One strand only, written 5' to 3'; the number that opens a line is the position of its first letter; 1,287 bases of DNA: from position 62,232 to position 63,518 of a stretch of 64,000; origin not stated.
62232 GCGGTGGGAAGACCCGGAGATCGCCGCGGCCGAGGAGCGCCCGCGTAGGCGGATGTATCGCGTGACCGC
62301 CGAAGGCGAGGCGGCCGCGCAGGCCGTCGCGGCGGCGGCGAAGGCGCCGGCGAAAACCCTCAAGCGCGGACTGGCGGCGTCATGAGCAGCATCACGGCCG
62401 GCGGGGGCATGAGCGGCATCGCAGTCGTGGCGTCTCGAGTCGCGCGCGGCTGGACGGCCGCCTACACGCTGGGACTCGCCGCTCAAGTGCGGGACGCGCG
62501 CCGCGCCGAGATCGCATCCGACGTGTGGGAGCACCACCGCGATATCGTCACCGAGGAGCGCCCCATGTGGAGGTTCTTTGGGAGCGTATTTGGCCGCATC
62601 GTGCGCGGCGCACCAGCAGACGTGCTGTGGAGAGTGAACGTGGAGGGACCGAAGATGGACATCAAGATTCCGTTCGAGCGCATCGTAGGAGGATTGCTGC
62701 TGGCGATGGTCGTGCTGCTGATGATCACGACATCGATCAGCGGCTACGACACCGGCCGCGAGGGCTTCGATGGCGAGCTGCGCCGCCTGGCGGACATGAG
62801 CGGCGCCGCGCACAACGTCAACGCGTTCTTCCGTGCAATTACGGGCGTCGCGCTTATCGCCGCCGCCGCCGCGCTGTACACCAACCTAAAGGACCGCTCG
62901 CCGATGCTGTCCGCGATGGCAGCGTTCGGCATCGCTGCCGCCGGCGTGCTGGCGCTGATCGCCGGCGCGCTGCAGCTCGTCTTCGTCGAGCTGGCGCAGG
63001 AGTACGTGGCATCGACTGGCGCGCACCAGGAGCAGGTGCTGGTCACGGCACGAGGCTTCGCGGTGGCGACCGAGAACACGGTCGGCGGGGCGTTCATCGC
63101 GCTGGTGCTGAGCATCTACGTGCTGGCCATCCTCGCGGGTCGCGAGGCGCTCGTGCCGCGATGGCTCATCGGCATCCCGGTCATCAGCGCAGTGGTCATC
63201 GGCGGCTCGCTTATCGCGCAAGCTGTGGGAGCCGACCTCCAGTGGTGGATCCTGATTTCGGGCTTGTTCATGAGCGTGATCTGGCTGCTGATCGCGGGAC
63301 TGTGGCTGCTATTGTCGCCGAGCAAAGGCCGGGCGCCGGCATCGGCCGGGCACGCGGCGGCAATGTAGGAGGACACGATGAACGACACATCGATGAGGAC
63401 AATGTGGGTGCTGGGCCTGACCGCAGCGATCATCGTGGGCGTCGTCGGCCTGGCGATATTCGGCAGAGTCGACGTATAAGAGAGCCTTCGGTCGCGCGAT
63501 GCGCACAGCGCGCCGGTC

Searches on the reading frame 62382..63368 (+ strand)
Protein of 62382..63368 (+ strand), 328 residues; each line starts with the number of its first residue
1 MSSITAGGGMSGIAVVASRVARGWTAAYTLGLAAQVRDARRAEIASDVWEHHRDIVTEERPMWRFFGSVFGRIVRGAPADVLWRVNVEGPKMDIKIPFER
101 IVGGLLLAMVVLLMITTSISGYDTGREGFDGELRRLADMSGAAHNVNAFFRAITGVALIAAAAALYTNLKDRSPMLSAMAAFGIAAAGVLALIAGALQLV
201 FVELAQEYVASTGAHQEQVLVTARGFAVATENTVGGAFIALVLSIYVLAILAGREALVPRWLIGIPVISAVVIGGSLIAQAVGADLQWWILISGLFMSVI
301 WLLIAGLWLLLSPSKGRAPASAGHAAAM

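Call 7: search_protein_families(library=pfam, proteins=[window:62382-63368:+], max_evalue=0.001)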
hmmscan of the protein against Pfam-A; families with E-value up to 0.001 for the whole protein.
window:62382-63368:+ (328 aa): 1 family
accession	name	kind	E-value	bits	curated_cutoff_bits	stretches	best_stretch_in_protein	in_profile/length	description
PF14329.11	DUF4386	-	9.9e-06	26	27.6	1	102-311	2-208/210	Domain of unknown function (DUF4386)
